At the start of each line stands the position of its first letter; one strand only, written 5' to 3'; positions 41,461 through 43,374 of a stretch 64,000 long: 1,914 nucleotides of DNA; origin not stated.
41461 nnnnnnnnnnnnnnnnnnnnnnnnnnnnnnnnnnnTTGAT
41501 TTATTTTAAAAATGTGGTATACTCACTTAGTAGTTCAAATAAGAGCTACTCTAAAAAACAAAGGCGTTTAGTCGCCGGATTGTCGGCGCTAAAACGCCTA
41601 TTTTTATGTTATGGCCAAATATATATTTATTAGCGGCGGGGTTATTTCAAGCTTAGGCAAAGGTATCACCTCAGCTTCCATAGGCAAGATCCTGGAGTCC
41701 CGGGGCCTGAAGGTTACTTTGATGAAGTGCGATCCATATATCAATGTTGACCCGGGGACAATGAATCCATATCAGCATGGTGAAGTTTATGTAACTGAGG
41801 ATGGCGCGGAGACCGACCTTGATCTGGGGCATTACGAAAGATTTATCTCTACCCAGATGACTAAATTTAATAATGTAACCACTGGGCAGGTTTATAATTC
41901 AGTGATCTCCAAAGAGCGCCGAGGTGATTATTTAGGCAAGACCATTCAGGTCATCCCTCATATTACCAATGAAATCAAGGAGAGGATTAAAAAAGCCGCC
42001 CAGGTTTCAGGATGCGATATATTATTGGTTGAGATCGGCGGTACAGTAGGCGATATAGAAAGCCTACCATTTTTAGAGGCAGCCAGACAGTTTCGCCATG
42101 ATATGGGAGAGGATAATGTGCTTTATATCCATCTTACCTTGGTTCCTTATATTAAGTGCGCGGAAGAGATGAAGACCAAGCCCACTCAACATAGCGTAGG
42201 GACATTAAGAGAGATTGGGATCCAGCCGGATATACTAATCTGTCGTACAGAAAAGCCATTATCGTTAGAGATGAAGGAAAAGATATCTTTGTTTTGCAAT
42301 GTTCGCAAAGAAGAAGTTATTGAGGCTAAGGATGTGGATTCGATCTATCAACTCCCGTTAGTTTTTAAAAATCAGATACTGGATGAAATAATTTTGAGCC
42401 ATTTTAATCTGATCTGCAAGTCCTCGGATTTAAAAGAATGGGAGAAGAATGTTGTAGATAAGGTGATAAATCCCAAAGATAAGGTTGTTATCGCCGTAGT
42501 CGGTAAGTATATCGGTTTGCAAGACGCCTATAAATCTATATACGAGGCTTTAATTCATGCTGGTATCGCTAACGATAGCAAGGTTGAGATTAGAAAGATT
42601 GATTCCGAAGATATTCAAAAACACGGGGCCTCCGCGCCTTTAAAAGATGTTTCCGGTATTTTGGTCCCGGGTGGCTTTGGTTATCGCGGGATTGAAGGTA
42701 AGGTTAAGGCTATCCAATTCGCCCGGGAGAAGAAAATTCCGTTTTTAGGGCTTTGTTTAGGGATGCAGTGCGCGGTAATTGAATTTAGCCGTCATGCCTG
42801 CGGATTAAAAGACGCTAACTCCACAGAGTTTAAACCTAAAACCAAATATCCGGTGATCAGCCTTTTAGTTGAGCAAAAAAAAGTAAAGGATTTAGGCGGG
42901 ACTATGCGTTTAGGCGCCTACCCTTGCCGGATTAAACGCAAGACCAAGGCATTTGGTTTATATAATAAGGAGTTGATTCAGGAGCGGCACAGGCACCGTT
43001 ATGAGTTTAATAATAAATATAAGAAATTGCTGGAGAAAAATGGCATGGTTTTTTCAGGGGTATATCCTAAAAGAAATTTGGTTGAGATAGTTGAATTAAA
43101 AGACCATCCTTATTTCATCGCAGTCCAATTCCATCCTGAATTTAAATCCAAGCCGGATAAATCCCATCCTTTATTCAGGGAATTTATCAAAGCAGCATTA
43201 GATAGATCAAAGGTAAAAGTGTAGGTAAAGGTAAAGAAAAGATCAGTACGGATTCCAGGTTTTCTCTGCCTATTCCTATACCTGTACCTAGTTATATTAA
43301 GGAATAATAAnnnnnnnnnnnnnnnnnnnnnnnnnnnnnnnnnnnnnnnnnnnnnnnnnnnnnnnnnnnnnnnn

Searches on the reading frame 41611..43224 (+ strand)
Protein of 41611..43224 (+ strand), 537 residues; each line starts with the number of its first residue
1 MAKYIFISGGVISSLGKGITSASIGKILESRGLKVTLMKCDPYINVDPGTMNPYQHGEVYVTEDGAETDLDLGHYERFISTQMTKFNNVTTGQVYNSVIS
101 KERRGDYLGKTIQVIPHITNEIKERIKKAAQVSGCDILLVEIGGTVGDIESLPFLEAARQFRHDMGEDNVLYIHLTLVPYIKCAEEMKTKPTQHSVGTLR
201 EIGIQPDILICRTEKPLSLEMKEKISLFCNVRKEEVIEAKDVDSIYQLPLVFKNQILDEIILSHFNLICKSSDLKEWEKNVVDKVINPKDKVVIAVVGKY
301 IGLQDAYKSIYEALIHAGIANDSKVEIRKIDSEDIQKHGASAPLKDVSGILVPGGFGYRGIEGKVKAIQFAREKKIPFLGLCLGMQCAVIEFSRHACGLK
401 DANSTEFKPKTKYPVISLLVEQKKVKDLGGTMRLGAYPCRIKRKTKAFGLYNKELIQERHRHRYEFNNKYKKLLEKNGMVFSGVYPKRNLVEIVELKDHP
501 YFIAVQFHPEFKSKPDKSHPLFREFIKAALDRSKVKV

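Call 40: search_protein_families(library=pfam, proteins=[window:41611-43224:+])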
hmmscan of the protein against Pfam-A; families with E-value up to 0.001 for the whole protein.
window:41611-43224:+ (537 aa): 4 families
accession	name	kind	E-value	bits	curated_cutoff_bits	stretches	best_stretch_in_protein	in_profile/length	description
PF06418.20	CTP_synth_N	-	2.4e-130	434.1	26.1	1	3-267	1-265/265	CTP synthase N-terminus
PF00117.34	GATase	-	6.3e-41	140.6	22.8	1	303-527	2-189/190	Glutamine amidotransferase class-I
PF01656.29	CbiA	-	0.00026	21.4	25.4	1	14-111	9-54/125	CobQ/CobB/MinD/ParA nucleotide binding domain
PF07722.19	Peptidase_C26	-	0.00033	20.9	20.5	0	488-510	196-219/219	Peptidase C26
